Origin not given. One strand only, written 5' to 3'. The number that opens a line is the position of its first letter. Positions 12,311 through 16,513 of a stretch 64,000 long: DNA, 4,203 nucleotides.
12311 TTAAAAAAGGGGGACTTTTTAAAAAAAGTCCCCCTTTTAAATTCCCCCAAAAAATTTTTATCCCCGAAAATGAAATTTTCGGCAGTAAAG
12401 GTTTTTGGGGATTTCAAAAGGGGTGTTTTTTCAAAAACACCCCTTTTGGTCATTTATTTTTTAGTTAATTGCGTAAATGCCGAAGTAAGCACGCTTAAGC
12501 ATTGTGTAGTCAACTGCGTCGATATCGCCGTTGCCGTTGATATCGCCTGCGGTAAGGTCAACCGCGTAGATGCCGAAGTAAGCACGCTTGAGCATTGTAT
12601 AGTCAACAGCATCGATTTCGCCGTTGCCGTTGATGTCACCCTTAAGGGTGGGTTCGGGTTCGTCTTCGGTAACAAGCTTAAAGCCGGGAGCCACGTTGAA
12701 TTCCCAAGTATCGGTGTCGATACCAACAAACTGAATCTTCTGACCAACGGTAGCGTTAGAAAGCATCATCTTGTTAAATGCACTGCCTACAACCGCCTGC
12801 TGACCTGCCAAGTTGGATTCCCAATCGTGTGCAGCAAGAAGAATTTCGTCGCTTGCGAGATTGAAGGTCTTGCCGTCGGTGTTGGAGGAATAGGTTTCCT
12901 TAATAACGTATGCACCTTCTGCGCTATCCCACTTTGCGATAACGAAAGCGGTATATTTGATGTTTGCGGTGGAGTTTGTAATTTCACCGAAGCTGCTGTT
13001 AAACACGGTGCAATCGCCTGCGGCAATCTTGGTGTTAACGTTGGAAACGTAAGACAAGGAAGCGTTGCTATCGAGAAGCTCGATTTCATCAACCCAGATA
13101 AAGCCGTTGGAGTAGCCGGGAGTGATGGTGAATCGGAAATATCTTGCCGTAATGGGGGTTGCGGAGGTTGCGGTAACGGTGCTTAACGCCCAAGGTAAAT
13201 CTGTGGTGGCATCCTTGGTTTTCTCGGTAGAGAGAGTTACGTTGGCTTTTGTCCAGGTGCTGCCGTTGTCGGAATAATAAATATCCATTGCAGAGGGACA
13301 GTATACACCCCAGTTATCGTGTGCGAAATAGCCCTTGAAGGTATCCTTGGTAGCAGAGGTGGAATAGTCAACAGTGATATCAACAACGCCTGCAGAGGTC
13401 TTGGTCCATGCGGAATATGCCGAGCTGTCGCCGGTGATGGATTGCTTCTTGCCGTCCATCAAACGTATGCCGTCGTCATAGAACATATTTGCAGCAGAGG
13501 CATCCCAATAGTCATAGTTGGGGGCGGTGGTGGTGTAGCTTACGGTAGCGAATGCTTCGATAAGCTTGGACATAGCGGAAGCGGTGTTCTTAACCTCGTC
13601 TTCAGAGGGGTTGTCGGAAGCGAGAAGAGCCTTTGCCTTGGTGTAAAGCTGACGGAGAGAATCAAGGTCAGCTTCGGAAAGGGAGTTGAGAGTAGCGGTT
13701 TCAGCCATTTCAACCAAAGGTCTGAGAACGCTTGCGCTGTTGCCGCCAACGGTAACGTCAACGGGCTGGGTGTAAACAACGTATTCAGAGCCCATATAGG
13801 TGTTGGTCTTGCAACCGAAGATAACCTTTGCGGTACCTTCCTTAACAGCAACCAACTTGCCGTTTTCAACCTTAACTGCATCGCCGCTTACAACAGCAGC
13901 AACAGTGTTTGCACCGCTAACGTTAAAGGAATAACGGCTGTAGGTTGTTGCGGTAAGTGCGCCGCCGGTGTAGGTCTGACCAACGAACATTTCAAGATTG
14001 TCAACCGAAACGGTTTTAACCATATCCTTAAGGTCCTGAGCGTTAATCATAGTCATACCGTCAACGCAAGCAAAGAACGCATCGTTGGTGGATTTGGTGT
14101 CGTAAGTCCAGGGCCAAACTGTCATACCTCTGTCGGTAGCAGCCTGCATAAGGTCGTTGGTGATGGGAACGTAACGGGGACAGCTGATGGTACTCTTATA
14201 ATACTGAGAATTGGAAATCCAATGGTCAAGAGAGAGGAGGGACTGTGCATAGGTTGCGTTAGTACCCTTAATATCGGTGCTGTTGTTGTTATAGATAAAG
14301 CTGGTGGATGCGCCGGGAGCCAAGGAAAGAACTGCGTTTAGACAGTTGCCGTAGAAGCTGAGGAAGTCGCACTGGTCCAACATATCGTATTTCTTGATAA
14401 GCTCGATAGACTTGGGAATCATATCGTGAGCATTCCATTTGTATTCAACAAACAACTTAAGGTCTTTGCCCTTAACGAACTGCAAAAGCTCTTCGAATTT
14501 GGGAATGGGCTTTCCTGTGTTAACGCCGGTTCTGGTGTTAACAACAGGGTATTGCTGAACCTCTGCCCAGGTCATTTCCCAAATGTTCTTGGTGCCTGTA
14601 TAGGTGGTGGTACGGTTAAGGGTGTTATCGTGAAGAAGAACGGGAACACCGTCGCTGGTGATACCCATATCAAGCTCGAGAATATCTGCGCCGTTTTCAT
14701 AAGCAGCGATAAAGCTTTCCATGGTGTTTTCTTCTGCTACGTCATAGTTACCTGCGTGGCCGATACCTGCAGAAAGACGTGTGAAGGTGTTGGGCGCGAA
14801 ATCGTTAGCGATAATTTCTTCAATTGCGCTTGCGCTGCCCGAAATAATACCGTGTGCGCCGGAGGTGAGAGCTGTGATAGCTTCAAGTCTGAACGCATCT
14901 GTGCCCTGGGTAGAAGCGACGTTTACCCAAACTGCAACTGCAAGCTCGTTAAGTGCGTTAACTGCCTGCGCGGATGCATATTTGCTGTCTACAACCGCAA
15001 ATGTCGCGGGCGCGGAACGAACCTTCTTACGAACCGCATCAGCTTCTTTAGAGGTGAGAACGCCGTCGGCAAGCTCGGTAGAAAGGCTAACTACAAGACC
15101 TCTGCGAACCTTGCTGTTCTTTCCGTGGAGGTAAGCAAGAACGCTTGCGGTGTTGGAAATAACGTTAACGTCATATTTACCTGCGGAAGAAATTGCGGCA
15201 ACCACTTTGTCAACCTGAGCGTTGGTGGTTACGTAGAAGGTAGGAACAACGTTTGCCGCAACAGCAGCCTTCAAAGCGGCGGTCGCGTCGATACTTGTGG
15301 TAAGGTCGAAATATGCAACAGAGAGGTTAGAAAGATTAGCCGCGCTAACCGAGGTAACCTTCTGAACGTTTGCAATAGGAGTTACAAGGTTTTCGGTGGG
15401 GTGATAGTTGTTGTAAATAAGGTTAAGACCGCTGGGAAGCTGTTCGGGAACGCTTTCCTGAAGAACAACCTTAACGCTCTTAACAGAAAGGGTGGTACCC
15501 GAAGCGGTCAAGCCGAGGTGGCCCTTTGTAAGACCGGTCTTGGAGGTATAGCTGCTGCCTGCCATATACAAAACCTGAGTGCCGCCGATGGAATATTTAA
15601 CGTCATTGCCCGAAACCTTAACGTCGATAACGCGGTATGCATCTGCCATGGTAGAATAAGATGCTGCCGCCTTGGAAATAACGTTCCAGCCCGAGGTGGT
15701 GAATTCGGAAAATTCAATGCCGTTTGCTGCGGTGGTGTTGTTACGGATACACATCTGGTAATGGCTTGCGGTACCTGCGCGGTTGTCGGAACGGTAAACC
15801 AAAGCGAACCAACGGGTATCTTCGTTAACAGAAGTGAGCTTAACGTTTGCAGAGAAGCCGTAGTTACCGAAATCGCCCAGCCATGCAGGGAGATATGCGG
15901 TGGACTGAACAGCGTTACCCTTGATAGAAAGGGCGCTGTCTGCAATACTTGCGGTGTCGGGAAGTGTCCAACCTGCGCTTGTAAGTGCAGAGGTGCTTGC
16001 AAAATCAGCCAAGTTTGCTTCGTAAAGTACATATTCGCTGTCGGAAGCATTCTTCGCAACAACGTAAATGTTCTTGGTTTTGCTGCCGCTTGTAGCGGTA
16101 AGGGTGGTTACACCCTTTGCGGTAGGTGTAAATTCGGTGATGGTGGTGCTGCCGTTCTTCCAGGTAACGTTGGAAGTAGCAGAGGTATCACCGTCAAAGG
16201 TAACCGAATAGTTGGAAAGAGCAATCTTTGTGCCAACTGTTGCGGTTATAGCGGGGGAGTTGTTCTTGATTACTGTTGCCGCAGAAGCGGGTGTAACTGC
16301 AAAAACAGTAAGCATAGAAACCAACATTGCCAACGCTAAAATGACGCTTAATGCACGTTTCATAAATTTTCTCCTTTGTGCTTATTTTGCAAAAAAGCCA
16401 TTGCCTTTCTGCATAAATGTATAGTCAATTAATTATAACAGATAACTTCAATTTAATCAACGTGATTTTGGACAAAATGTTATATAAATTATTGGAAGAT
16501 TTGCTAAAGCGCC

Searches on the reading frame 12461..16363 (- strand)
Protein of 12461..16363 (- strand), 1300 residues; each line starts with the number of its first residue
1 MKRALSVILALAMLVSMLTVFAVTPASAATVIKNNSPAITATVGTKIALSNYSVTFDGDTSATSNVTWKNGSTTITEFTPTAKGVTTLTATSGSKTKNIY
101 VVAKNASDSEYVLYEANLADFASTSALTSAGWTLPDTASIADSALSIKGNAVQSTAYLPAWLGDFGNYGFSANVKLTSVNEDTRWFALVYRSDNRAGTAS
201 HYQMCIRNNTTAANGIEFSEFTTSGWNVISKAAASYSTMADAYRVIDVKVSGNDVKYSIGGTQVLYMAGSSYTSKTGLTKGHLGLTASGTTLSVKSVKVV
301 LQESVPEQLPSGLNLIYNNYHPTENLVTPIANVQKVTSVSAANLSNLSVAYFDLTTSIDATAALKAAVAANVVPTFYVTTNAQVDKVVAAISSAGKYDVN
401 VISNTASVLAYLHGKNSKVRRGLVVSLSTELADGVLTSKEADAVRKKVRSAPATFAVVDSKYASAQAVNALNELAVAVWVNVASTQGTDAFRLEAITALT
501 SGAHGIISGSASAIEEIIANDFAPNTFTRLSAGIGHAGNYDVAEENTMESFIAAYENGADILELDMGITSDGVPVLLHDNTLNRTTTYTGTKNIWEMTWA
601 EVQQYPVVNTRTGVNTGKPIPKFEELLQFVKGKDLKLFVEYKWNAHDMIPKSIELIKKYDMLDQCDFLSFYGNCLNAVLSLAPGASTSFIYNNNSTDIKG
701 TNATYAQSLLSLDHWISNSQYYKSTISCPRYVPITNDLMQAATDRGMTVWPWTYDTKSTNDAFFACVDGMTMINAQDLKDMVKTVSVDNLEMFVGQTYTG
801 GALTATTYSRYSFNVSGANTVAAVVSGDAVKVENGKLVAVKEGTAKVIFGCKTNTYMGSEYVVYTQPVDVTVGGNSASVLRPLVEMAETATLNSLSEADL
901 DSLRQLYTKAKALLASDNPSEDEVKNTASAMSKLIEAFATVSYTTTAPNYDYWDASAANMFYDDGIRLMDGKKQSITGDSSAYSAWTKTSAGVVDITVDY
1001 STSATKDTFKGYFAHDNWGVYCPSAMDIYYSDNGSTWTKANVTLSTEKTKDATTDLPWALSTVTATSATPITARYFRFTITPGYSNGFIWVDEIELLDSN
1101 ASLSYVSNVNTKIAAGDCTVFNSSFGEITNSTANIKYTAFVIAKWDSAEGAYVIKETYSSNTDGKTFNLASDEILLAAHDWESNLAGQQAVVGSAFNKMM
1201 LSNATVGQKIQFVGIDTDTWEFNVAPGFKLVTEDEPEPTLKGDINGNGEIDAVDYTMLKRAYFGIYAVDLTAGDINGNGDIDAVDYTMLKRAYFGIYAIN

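Call 3: search_protein_families(library=pfam, proteins=[window:12461-16363:-], max_evalue=0.01)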
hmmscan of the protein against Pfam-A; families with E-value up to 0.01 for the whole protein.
window:12461-16363:- (1300 aa): 3 families
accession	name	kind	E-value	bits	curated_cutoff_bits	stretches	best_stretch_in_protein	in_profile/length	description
PF03009.23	GDPD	-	1.2e-27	98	23.6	1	536-760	4-226/244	Glycerophosphoryl diester phosphodiesterase family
PF00404.24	Dockerin_1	-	1.2e-10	41.8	22.9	1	1241-1291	1-54/57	Dockerin type I domain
PF00754.31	F5_F8_type_C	-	7.5e-09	36.2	28.2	1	974-1085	16-118/127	F5/8 type C domain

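Call 86: search_protein_families(library=ncbifam, proteins=[window:12464-16363:-], max_evalue=0.001)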
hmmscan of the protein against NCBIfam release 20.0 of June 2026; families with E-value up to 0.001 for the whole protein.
window:12464-16363:- (1300 aa): 4 families
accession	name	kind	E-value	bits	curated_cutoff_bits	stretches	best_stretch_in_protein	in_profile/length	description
NF006989.0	PRK09454.1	equivalog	4.3e-13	49.2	264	1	533-643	12-120/251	glycerophosphodiester phosphodiesterase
NF041304.3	AvrBs2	equivalog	2.1e-10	39.2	1000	1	536-632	274-377/716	type III secretion system effector avirulence protein AvrBs2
NF008354.0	PRK11143.1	equivalog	2.2e-05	23.5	254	1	534-587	34-87/359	glycerophosphodiester phosphodiesterase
NF053857.1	LysphglycPlipDStph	equivalog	0.00013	21.4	450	1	535-619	50-132/305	lysophosphatidylglycerol phospholipase D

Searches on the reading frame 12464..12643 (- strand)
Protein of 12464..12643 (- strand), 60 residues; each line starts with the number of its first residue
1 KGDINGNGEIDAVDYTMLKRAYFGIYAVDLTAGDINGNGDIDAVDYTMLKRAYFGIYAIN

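Call 30: find_homologous_proteins(query=window:12464-12643:-, max_evalue=0.001)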
Query seq(60 aa) (60 aa): 1 proteins with E <= 0.001 among 5 candidates.
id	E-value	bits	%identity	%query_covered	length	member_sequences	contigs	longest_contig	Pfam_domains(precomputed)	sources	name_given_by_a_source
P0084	1.9e-18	83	65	98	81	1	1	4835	PF00404.25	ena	-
